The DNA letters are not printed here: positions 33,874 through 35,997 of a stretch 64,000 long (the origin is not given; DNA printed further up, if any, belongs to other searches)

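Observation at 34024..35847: GltD-like FeS flavoprotein fused in one ORF to NaMN adenylyltransferase (NadD), adjacent to nadE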

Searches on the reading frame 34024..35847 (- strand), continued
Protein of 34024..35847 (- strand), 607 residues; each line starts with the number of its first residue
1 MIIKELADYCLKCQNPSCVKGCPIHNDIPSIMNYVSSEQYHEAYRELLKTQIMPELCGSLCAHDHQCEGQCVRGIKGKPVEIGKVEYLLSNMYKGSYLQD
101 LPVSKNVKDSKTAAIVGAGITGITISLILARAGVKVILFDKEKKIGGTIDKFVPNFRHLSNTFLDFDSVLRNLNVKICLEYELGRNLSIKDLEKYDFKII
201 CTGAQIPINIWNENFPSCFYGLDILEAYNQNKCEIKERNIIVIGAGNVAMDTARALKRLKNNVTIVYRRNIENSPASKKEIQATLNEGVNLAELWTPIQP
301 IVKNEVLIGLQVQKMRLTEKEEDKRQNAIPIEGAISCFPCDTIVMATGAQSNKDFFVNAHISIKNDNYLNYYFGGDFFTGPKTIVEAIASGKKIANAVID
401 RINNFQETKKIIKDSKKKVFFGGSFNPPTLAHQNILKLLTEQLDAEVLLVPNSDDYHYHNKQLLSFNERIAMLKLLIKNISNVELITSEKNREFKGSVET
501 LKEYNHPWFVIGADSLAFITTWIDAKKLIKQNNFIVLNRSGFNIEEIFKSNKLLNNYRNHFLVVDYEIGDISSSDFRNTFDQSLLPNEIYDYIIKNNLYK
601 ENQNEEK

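Call 44: find_encoding_contigs(protein=P0016, flank=7000, max_places=1)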
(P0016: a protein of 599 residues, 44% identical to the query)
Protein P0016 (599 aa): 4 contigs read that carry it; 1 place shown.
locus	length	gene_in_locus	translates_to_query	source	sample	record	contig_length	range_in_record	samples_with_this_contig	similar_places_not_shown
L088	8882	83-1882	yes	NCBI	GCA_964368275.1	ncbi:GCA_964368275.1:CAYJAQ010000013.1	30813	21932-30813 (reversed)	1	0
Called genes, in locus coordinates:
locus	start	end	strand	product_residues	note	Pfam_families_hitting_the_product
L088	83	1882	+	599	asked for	PF14691:Fer4_20, PF01946:Thi4 (weak), PF07992:Pyr_redox_2, PF00890:FAD_binding_2 (weak), PF01266:DAO, PF13450:NAD_binding_8, PF13738:Pyr_redox_3, PF01467:CTP_transf_like, +7 more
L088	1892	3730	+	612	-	PF00795:CN_hydrolase, PF02540:NAD_synthase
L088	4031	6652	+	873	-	PF00133:tRNA-synt_1, PF01406:tRNA-synt_1e (faint), PF09334:tRNA-synt_1g, PF13603:tRNA-synt_1_2 (weak), PF00133:tRNA-synt_1, PF09334:tRNA-synt_1g, PF08264:Anticodon_1, PF10458:Val_tRNA-synt_C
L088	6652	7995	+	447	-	PF08245:Mur_ligase_M, PF02875:Mur_ligase_C (weak), PF27239:FOL3_C (faint)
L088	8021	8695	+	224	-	PF20582:UPF0758_N, PF04002:RadC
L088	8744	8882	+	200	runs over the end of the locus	PF01551:Peptidase_M23 (weak)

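Call 45: find_encoding_contigs(protein=P0024, flank=6000, max_places=1)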
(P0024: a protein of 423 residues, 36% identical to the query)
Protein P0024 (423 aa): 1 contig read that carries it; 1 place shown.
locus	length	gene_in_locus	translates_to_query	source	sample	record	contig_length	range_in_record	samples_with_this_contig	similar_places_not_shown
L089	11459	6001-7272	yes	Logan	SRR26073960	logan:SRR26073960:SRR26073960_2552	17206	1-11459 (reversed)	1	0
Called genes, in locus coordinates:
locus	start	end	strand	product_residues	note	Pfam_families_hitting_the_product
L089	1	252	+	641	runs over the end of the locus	PF02518:HATPase_c (weak), PF13589:HATPase_c_3, PF00183:HSP90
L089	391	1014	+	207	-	-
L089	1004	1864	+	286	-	PF04055:Radical_SAM, PF13186:SPASM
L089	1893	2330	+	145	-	PF04397:LytTR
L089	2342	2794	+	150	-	-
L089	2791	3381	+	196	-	-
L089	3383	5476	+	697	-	PF17999:PulA_N1 (faint), PF02922:CBM_48, PF00128:Alpha-amylase (faint)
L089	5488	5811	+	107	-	PF06153:CdAMP_rec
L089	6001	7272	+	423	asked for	PF14691:Fer4_20, PF00070:Pyr_redox (faint), PF00890:FAD_binding_2 (weak), PF01266:DAO, PF07992:Pyr_redox_2, PF12831:FAD_oxidored, PF13450:NAD_binding_8, PF13738:Pyr_redox_3 (weak), +5 more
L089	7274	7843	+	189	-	PF01467:CTP_transf_like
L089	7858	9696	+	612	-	PF00795:CN_hydrolase, PF02540:NAD_synthase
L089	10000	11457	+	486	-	?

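Call 46: find_encoding_contigs(protein=P0031, flank=6000, max_places=1)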
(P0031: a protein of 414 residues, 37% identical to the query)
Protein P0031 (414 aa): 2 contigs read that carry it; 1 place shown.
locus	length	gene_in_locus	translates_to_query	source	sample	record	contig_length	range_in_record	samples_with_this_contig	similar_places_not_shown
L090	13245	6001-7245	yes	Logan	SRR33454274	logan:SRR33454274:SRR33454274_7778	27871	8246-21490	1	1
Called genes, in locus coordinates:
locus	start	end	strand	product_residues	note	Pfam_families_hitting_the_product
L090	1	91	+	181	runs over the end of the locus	PF01741:MscL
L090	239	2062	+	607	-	PF03717:PBP_dimer, PF00905:Transpeptidase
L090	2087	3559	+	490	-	PF08245:Mur_ligase_M, PF02875:Mur_ligase_C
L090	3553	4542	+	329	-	PF10555:MraY_sig1 (weak), PF00953:Glycos_transf_4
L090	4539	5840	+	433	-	PF08245:Mur_ligase_M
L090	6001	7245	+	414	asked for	PF14691:Fer4_20, PF01488:Shikimate_DH (faint), PF07992:Pyr_redox_2 (weak), PF00070:Pyr_redox (faint), PF00743:FMO-like (faint), PF13450:NAD_binding_8 (weak), PF07992:Pyr_redox_2, PF13738:Pyr_redox_3, +2 more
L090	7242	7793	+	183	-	PF01467:CTP_transf_like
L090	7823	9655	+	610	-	PF00795:CN_hydrolase, PF02540:NAD_synthase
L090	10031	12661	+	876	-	PF00133:tRNA-synt_1, PF01406:tRNA-synt_1e (faint), PF09334:tRNA-synt_1g, PF13603:tRNA-synt_1_2 (weak), PF09334:tRNA-synt_1g, PF00133:tRNA-synt_1, PF08264:Anticodon_1, PF10458:Val_tRNA-synt_C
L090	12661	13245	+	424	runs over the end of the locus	PF08245:Mur_ligase_M, PF27239:FOL3_C, PF02875:Mur_ligase_C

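Call 47: find_encoding_contigs(protein=P0042, flank=6000, max_places=1)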
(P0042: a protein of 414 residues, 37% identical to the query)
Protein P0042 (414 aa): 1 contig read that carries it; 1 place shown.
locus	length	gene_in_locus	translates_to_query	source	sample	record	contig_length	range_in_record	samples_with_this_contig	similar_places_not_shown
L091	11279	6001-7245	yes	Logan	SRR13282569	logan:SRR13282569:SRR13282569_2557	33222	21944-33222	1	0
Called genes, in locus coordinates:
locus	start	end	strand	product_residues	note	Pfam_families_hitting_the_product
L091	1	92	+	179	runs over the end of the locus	PF01741:MscL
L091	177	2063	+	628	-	PF03717:PBP_dimer, PF00905:Transpeptidase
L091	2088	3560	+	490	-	PF08245:Mur_ligase_M, PF02875:Mur_ligase_C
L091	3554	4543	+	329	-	PF00953:Glycos_transf_4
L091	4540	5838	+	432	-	PF08245:Mur_ligase_M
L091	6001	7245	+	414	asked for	PF14691:Fer4_20, PF01488:Shikimate_DH (faint), PF00070:Pyr_redox (faint), PF00743:FMO-like (faint), PF01266:DAO (faint), PF13450:NAD_binding_8 (weak), PF07992:Pyr_redox_2, PF13738:Pyr_redox_3, +2 more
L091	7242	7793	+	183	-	PF01467:CTP_transf_like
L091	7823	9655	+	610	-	PF00795:CN_hydrolase, PF02540:NAD_synthase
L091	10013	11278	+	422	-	?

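Call 49: fold_search(model_id=the predicted structure, library=pdb)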
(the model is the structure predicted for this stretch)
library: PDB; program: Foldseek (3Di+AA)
matches with E <= 10: 1987; with E <= 0.001: 671
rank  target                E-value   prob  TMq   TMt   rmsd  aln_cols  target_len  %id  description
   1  5jca_L                1.3e-30  1.00  0.58  0.74   3.9       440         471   29  NADP(H) bound NADH-dependent Ferredoxin:NADP Oxidoreductase (NfnI) from Pyrococcus furiosus (released 2017-04-12)
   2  9n5u_A                3.6e-30  1.00  0.55  0.36   6.7       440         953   26  Structure of the Thermococcus sibiricus NfnABC complex (released 2025-05-07)
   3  5jfc_L                1.6e-29  1.00  0.57  0.73   4.0       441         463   28  NADH-dependent Ferredoxin:NADP Oxidoreductase (NfnI) from Pyrococcus furiosus (released 2017-04-12)
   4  9bov_A                4.5e-29  1.00  0.55  0.30   6.9       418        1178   29  Structure of electron bifurcating Nfn-ABC complexed with NAD from Caldicellulosiruptor saccharolyticus (released 2025-03-05)
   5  4ylf_B                8.3e-29  1.00  0.56  0.71   4.7       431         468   29  Insights into flavin-based electron bifurcation via the NADH-dependent reduced ferredoxin-NADP oxidoreductase structur (released 2015-07-08)
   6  9n5v_A                1.4e-28  1.00  0.55  0.36   7.6       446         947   26  Structure of the NAD(H)-bound Thermococcus sibiricus NfnABC complex (released 2025-05-07)
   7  8oh5_C                7.8e-28  1.00  0.54  0.29   4.5       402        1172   27  Cryo-EM structure of the electron bifurcating transhydrogenase StnABC complex from Sporomusa Ovata (state 2) (released 2023-09-13)
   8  5vj7_A                1.6e-27  1.00  0.56  0.71   4.3       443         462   27  Ferredoxin NADP Oxidoreductase (Xfn) (released 2017-07-19)
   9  6s6s_E                8.8e-27  1.00  0.57  0.72   4.2       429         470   24  Structure of Azospirillum brasilense Glutamate Synthase in a4b4 oligomeric state. (released 2019-09-11)
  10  8f6n_C                7.1e-26  1.00  0.55  0.34  22.1       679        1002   17  Dihydropyrimidine Dehydrogenase (DPD) C671S Mutant Soaked with Thymine Quasi-Anaerobically (released 2023-02-01)
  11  1gt8_B                7.5e-26  1.00  0.55  0.34  21.8       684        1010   17  DIHYDROPYRIMIDINE DEHYDROGENASE (DPD) FROM PIG, TERNARY COMPLEX WITH NADPH AND URACIL-4-ACETIC ACID (released 2002-04-11)
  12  7m32_A                1.2e-25  1.00  0.56  0.35  21.7       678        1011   16  Dihydropyrimidine Dehydrogenase (DPD) C671A Mutant Soaked with Uracil and NADPH Anaerobically (released 2021-06-09)
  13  1h7x_A                1.7e-25  1.00  0.55  0.34  21.5       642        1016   18  Dihydropyrimidine dehydrogenase (DPD) from pig, ternary complex of a mutant enzyme (C671A), NADPH and 5-fluorouracil (released 2001-02-23)
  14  2vdc_G                2.5e-25  1.00  0.55  0.72   4.9       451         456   23  THE 9.5 A RESOLUTION STRUCTURE OF GLUTAMATE SYNTHASE FROM CRYO-ELECTRON MICROSCOPY AND ITS OLIGOMERIZATION BEHAVIOR IN (released 2008-01-15)
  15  1h7w_B                3.1e-25  1.00  0.56  0.35  21.9       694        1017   17  Dihydropyrimidine dehydrogenase (DPD) from pig (released 2001-02-23)
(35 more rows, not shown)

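Call 51: find_encoding_contigs(protein=P0134, flank=5000, max_places=1)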
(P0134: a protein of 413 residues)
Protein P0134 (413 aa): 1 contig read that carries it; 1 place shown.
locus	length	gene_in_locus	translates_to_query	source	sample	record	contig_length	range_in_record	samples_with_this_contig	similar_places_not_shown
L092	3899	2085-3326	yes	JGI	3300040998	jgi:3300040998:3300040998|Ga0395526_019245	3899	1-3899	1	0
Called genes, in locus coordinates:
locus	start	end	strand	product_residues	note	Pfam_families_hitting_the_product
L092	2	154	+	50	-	?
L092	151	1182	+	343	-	-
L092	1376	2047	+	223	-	PF03167:UDG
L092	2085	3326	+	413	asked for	PF14691:Fer4_20, PF01946:Thi4 (weak), PF00890:FAD_binding_2 (weak), PF01266:DAO, PF07992:Pyr_redox_2, PF12831:FAD_oxidored (weak), PF13450:NAD_binding_8, PF13738:Pyr_redox_3, +8 more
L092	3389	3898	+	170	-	?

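Call 52: find_encoding_contigs(protein=P0143, flank=5000, max_places=1)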
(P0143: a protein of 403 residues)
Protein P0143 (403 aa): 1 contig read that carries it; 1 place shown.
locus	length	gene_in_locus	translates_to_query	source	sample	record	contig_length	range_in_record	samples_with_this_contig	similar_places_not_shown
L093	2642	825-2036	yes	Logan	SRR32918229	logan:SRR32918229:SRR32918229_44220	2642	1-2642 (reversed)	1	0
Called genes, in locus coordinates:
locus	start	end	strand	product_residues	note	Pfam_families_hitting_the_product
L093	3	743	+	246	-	?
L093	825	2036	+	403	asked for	PF14691:Fer4_20, PF00070:Pyr_redox (faint), PF01946:Thi4 (faint), PF01266:DAO, PF01593:Amino_oxidase (weak), PF07992:Pyr_redox_2, PF13450:NAD_binding_8, PF13738:Pyr_redox_3 (weak), +4 more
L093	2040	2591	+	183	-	PF01467:CTP_transf_like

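Call 79: predict_structure(alignment_id=A2)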
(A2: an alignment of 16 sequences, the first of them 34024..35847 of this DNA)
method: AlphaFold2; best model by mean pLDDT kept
length: 607 residues; sequences in the alignment: 16
mean_pLDDT: 88.1   pTM: 0.85
mean pLDDT of the five models: 88.1, 87.1, 86.5, 86.5, 85.4
residues with pLDDT >= 90: 356; 70-90: 212; 50-70: 31; < 50: 8
segments of 3 or more residues with pLDDT < 50: 364-366, 603-607
pLDDT, mean of each block of 10 residues (from residue 1): 85 86 89 95 94 90 85 78 92 89 71 94 94 94 86 84 89 95 89 91 81 86 93 94 94 96 95 87 95 95 92 92 78 95 90 74 58 79 88 92 89 93 93 92 93 72 87 96 91 84 94 92 94 90 90 95 81 89 93 90 45
secondary structure, 60 per line:
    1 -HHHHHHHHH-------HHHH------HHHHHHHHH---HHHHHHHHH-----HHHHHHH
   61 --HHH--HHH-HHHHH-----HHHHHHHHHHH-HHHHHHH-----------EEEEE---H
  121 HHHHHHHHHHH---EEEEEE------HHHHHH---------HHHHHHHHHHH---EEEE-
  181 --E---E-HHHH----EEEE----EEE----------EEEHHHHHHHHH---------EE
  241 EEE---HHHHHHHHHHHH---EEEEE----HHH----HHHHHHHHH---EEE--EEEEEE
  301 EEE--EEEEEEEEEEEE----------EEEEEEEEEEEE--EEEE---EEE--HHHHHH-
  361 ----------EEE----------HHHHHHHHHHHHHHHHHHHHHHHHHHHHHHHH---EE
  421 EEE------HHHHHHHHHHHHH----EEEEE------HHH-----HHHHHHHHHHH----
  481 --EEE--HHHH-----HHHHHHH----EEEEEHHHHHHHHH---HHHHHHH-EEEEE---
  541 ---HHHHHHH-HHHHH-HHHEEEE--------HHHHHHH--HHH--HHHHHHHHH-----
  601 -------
elements in order: H2-10 H18-21 H28-36 H40-48 H54-60 H72-76 H82-92 H94-100 E112-116 H120-131 E135-140 H147-152 H162-172 E176-179 H189-192 E197-200 E205-207 E218-220 H221-229 E239-243 H247-258 E262-266 H278-286 E290-292 E295-303 E306-317 E328-339 E342-345 E349-351 H354-359 E371-373 H384-415 E419-423 H430-442 E447-451 H466-476 E483-485 H488-491 H497-503 E508-512 H513-521 H525-531 E533-537 H544-550 H552-556 E561-564 H573-579 H587-595
